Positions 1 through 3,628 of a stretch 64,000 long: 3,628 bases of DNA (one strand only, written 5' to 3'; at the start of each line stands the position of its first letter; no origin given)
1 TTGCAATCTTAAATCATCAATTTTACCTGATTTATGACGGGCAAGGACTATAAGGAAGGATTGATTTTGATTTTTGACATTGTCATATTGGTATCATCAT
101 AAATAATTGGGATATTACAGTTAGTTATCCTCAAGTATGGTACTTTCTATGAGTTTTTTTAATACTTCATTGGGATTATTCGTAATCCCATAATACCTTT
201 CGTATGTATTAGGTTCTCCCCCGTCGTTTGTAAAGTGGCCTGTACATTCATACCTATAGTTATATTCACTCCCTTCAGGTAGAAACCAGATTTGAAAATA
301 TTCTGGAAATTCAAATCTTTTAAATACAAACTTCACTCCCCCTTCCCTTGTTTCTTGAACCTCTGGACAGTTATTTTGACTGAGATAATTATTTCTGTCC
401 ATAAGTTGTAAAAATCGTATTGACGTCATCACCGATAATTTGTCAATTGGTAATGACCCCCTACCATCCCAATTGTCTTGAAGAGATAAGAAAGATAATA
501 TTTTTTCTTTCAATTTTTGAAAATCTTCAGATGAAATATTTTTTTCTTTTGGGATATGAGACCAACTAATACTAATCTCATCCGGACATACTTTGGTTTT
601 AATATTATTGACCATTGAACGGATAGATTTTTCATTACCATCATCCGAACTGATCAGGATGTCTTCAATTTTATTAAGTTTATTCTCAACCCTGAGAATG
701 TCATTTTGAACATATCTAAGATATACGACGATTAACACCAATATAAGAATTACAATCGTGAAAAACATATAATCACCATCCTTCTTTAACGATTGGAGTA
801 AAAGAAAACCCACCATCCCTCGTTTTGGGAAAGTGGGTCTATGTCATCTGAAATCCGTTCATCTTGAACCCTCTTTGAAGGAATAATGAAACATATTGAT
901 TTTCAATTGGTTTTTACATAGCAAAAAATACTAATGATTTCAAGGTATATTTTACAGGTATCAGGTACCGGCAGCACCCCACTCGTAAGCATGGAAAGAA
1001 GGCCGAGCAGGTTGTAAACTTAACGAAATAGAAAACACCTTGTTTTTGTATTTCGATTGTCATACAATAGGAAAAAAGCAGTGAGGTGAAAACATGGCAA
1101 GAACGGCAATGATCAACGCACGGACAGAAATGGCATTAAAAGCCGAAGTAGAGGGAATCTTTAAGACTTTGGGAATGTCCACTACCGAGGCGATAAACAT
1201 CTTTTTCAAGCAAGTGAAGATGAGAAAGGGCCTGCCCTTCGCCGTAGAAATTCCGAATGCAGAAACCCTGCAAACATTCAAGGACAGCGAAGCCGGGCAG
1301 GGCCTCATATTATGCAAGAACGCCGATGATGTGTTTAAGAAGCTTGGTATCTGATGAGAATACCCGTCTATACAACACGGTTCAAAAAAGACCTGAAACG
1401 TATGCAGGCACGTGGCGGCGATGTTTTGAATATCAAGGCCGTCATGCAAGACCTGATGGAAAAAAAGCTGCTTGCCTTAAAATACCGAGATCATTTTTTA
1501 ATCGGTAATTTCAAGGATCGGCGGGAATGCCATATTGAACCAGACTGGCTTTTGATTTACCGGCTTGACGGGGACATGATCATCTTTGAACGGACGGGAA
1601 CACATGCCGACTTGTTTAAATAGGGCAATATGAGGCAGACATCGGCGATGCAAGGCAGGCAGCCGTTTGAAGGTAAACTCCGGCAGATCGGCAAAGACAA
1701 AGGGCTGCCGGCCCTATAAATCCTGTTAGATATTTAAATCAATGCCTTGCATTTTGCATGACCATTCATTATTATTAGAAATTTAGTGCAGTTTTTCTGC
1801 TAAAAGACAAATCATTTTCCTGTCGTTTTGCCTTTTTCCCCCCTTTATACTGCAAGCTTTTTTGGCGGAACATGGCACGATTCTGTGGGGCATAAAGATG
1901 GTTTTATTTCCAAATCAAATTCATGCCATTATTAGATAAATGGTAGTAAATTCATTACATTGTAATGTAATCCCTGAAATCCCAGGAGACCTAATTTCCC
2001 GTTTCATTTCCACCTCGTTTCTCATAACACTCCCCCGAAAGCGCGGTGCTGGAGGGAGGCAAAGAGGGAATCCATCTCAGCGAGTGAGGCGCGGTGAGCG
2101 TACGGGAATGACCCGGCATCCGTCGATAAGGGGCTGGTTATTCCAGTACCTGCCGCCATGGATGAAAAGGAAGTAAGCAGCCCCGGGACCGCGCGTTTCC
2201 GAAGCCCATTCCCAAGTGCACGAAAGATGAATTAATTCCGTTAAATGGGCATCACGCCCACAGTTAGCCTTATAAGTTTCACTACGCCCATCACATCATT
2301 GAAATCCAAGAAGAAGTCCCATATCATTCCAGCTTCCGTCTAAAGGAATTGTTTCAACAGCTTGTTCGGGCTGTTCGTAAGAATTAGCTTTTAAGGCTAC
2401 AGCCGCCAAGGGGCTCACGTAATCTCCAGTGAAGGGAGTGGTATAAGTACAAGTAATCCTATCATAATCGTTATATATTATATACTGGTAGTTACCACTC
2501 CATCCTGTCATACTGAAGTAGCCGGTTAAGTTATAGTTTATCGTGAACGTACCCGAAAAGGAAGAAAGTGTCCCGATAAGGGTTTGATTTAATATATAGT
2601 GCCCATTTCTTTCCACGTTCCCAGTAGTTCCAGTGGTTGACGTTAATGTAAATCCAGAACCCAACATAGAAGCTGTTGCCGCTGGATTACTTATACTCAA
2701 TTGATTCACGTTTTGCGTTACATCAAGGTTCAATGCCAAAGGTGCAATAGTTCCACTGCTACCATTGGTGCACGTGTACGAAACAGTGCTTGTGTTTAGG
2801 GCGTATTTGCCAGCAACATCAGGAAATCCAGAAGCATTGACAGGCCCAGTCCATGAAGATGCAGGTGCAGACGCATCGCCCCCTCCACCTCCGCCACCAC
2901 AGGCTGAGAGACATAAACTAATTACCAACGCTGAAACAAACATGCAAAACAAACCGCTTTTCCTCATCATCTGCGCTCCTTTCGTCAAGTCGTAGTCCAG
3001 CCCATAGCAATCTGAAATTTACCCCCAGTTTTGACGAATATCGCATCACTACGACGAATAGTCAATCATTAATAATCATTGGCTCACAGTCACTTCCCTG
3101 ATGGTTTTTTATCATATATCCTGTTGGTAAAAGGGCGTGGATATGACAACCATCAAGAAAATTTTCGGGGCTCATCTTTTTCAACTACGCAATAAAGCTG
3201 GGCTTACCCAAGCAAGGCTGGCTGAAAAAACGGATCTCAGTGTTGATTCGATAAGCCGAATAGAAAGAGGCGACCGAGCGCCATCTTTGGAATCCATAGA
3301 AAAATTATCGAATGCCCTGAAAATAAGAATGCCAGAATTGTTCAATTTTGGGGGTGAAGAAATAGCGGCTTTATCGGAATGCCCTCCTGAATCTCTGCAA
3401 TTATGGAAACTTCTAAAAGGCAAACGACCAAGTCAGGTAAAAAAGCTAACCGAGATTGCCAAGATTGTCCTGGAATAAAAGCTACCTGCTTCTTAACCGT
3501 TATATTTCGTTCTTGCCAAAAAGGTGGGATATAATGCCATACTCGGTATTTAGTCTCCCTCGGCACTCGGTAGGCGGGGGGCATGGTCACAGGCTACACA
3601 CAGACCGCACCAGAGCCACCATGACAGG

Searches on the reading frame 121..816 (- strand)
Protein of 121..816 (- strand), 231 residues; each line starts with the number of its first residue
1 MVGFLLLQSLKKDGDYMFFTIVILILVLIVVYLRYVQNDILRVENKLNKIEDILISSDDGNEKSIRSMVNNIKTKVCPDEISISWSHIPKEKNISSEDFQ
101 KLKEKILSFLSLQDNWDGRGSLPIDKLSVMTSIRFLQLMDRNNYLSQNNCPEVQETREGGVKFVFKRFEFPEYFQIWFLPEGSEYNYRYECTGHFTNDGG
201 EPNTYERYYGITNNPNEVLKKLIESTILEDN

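Call 76: search_protein_families(library=pfam, max_evalue=0.001, proteins=[window:121-816:-])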
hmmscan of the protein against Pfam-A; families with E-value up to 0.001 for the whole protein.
window:121-816:- (231 aa): 1 family
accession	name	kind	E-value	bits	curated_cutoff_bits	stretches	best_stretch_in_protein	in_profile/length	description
PF24406.1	nSTAND_NTPase4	-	0.00079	19.9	27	0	204-230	14-40/58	Novel STAND NTPase 4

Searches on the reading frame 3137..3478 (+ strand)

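Call 77: search_protein_families(library=pfam, max_evalue=0.01, proteins=[window:3137-3478:+])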
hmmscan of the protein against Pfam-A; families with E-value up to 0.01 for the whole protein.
window:3137-3478:+ (113 aa): 6 families
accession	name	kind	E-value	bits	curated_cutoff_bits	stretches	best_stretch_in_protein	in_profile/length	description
PF01381.28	HTH_3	-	1.4e-16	60.6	23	1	16-68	3-55/55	Helix-turn-helix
PF13560.12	HTH_31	-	6e-13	49.3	27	1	10-62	2-55/64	Helix-turn-helix domain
PF13443.12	HTH_26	-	2e-08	34.8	22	1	15-71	3-60/63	Cro/C1-type HTH DNA-binding domain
PF12844.13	HTH_19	-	2.6e-05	24.5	30.2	1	14-67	4-57/64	Helix-turn-helix domain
PF13413.12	HTH_25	-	0.00038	20.7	24.6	1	15-46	3-34/62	Helix-turn-helix domain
PF13412.12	HTH_24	-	0.0026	17.8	21.9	1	14-41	9-36/48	Winged helix-turn-helix DNA-binding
